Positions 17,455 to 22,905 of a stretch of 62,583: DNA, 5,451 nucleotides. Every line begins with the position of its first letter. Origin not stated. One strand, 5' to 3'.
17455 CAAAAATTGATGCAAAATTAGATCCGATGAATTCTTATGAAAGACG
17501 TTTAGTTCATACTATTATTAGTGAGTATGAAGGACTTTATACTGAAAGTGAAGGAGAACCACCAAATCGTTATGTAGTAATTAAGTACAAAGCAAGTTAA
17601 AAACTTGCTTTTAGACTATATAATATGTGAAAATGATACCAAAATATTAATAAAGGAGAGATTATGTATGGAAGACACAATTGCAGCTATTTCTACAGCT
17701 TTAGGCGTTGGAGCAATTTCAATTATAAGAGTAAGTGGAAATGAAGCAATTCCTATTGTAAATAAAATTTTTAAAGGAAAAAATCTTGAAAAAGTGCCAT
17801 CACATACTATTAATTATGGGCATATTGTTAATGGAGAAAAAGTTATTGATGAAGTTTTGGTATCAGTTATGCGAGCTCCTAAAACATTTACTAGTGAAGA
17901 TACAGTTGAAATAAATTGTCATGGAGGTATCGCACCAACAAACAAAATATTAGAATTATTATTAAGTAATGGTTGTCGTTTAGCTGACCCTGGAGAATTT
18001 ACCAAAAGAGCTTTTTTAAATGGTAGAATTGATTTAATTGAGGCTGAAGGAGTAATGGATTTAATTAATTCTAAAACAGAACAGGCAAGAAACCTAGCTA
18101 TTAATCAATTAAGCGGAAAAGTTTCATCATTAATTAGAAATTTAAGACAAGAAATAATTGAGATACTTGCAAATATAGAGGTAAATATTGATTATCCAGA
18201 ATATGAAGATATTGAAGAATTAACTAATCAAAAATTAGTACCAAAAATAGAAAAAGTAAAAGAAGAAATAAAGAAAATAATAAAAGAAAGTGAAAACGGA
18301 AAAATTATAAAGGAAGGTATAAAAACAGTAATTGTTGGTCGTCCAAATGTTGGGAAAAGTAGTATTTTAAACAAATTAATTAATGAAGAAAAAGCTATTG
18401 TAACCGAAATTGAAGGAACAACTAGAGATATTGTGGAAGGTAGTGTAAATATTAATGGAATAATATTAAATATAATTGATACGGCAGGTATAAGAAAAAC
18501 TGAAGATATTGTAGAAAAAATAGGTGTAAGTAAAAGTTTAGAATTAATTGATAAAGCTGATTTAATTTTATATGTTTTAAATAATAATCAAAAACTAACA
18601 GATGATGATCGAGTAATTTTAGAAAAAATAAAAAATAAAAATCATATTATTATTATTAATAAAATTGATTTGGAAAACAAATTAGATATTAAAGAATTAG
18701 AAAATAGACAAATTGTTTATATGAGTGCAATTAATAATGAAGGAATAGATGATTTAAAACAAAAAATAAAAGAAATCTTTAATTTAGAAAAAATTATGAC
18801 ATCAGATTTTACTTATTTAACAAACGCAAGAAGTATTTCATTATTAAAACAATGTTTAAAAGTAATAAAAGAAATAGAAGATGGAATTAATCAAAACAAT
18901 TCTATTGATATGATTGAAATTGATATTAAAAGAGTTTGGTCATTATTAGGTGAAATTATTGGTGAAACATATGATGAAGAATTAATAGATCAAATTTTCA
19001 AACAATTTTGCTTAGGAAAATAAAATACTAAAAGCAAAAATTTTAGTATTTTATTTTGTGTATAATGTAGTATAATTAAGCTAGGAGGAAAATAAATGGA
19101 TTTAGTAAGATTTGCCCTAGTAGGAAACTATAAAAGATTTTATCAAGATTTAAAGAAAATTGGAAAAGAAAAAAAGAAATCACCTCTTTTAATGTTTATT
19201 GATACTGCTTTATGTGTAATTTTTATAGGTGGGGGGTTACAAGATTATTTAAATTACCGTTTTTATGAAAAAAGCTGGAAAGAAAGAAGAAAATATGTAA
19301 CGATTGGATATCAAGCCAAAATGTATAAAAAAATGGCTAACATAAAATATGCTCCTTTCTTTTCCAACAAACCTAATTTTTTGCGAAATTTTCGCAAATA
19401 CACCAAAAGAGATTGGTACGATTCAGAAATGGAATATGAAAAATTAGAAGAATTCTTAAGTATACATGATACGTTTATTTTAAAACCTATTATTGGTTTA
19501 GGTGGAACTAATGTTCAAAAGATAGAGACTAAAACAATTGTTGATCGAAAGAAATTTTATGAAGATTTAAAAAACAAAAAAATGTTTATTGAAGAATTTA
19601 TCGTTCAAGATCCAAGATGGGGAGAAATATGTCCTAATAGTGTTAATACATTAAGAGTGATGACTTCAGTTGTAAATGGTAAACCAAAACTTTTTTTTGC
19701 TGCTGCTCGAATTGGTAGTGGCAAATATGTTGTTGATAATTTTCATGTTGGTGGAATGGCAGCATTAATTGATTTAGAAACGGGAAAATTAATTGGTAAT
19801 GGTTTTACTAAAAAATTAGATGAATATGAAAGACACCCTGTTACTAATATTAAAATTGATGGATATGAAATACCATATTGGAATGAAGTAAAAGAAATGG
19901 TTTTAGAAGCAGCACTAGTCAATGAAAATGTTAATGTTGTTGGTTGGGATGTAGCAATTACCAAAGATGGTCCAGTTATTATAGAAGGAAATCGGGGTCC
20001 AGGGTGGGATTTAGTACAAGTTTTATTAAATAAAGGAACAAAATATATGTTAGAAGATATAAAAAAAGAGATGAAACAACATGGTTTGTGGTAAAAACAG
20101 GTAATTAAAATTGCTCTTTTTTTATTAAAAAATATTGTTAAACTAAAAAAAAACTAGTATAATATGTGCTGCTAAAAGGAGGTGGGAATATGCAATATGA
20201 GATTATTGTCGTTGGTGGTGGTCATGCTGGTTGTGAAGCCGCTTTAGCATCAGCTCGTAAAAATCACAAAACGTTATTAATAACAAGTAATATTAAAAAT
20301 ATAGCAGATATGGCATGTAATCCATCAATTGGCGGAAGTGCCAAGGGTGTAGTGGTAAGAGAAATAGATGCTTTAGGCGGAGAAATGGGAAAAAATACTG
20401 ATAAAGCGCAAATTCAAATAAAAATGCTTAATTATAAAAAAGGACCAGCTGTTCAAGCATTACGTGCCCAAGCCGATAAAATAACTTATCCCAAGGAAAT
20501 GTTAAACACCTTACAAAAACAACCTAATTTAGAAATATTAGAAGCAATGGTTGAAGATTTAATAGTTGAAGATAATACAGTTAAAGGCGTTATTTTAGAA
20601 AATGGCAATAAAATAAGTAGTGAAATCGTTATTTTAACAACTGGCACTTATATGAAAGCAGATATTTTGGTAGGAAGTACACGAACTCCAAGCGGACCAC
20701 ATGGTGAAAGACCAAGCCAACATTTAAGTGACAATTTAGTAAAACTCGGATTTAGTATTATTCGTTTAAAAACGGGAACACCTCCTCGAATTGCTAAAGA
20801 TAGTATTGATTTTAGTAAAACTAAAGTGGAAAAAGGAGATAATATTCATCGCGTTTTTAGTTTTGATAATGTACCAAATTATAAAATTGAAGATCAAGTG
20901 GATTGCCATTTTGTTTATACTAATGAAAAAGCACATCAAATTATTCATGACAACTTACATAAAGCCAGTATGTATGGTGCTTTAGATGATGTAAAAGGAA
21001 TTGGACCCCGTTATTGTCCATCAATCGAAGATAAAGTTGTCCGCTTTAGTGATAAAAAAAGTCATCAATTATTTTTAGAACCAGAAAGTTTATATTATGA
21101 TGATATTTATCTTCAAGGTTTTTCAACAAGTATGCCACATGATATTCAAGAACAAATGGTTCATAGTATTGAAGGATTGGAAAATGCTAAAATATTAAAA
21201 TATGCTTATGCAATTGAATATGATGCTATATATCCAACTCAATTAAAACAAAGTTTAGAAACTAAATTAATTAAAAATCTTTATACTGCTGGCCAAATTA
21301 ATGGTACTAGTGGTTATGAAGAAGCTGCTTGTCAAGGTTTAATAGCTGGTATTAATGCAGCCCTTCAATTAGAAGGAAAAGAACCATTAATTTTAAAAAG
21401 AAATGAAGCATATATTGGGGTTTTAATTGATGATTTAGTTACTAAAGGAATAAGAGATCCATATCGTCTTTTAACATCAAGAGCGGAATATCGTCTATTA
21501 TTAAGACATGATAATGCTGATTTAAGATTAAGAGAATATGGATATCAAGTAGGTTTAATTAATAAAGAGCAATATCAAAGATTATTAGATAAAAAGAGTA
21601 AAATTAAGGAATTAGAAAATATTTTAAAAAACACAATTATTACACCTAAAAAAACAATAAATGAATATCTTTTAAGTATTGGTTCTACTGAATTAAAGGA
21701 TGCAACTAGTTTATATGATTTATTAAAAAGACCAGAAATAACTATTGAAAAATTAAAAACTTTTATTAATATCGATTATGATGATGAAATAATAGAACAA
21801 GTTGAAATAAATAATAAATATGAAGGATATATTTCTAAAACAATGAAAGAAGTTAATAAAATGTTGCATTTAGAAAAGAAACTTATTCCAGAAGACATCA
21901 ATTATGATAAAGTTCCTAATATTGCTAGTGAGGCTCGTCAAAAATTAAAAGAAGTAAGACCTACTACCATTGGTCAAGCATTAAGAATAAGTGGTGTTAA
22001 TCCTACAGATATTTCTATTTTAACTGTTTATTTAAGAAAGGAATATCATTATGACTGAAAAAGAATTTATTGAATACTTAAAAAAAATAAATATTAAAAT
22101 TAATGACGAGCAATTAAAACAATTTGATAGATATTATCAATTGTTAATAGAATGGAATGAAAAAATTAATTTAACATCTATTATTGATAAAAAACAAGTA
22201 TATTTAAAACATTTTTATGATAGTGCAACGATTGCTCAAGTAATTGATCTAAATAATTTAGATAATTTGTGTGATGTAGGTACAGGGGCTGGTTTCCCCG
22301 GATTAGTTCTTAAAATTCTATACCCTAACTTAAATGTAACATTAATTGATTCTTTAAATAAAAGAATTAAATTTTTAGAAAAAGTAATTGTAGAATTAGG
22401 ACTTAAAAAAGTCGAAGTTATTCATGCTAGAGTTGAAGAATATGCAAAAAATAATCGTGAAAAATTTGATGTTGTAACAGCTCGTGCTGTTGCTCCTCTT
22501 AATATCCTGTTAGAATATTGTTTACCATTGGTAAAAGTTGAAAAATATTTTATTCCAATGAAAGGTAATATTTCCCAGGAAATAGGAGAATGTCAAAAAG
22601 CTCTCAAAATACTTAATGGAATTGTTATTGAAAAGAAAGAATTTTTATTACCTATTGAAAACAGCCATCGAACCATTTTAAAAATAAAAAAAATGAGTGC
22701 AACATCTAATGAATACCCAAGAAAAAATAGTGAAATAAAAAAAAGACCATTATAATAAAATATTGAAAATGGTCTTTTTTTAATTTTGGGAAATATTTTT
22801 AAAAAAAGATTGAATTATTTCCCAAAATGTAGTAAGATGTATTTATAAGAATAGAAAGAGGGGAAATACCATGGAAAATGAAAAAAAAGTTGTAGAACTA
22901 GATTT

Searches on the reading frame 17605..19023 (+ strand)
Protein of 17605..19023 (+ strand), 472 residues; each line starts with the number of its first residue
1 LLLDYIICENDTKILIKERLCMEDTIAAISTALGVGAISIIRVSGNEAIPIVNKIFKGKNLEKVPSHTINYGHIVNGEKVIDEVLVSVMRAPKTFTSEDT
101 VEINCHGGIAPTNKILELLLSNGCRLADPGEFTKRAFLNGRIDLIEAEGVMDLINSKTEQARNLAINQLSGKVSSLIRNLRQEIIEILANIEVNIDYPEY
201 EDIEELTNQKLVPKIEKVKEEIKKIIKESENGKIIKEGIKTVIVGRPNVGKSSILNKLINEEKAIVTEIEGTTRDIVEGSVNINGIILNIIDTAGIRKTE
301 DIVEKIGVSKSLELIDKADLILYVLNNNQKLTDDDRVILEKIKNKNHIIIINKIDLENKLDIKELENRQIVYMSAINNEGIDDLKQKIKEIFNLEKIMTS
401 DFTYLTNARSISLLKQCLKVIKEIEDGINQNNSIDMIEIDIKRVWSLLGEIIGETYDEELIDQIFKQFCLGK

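Call 8: search_protein_families(library=pfam, proteins=[window:17605-19023:+], max_evalue=0.00001)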
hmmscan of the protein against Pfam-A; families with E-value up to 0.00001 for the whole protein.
window:17605-19023:+ (472 aa): 6 families
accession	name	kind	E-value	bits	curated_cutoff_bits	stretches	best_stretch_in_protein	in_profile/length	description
PF12631.12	MnmE_helical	-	7.2e-63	212.9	40.1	1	144-469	1-211/211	MnmE helical domain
PF10396.14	TrmE_N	-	1.2e-44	151.6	29.8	1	25-141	1-117/117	GTP-binding protein TrmE N-terminus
PF01926.29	MMR_HSR1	-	1.7e-25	89.7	21.9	1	241-353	2-113/113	50S ribosome-binding GTPase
PF02421.24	FeoB_N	-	3.2e-10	40.2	27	1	240-388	2-156/156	Ferrous iron transport protein B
PF04548.22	AIG1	-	1.3e-07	31.6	27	1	241-344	3-109/212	AIG1 family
PF00071.28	Ras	-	1.7e-06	28.1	21.6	1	240-370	1-130/162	Ras family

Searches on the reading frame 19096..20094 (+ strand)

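Call 8: search_protein_families(library=pfam, proteins=[window:19096-20094:+], max_evalue=0.00001)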
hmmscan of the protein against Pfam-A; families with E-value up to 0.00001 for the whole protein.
window:19096-20094:+ (332 aa): 1 family
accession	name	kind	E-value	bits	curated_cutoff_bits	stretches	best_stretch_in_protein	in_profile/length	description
PF14397.11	ATPgrasp_ST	-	6.3e-48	163.8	31.4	1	108-323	43-277/278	Sugar-transfer associated ATP-grasp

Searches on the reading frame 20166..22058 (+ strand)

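Call 8: search_protein_families(library=pfam, proteins=[window:20166-22058:+], max_evalue=0.00001)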
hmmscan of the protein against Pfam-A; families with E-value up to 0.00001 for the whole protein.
window:20166-22058:+ (630 aa): 6 families
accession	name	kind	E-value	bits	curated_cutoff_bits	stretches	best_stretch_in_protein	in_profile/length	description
PF01134.28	GIDA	-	2.7e-165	550.6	22.1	1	13-406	2-391/391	Glucose inhibited division protein A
PF13932.14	SAM_GIDA_C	-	3.4e-24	84.8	27.1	1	565-619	2-56/57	tRNA modifying enzyme MnmG/GidA C-terminal helical bundle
PF21680.2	GIDA_C_1st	-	2.3e-23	83.2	24.7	1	467-558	1-94/96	tRNA modifying enzyme MnmG/GidA C-terminal helical domain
PF00890.30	FAD_binding_2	-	1.1e-06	28.6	20.4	0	13-41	2-30/414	FAD binding domain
PF12831.13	FAD_oxidored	-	2.9e-06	27.3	27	0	12-156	1-141/416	FAD dependent oxidoreductase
PF07992.20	Pyr_redox_2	-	3.8e-06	27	26.1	0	11-53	1-42/291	Pyridine nucleotide-disulphide oxidoreductase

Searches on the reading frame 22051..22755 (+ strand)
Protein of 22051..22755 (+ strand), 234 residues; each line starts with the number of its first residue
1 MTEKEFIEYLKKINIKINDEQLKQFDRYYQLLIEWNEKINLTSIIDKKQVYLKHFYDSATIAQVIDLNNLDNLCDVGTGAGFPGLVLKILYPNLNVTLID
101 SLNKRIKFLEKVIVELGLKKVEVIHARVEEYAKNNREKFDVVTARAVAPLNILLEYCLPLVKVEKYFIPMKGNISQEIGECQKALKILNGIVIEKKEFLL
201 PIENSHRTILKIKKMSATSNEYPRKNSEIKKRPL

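Call 7: search_protein_families(library=pfam, proteins=[window:22051-22755:+], max_evalue=0.00001)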
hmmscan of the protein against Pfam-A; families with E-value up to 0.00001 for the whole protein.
window:22051-22755:+ (234 aa): 2 families
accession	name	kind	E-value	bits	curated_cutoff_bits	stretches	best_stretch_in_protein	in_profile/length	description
PF02527.21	GidB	-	3.5e-53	180.1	27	1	21-188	1-166/184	rRNA small subunit methyltransferase G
PF13847.12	Methyltransf_31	-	2.2e-09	37.6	27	1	71-177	5-111/145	Methyltransferase domain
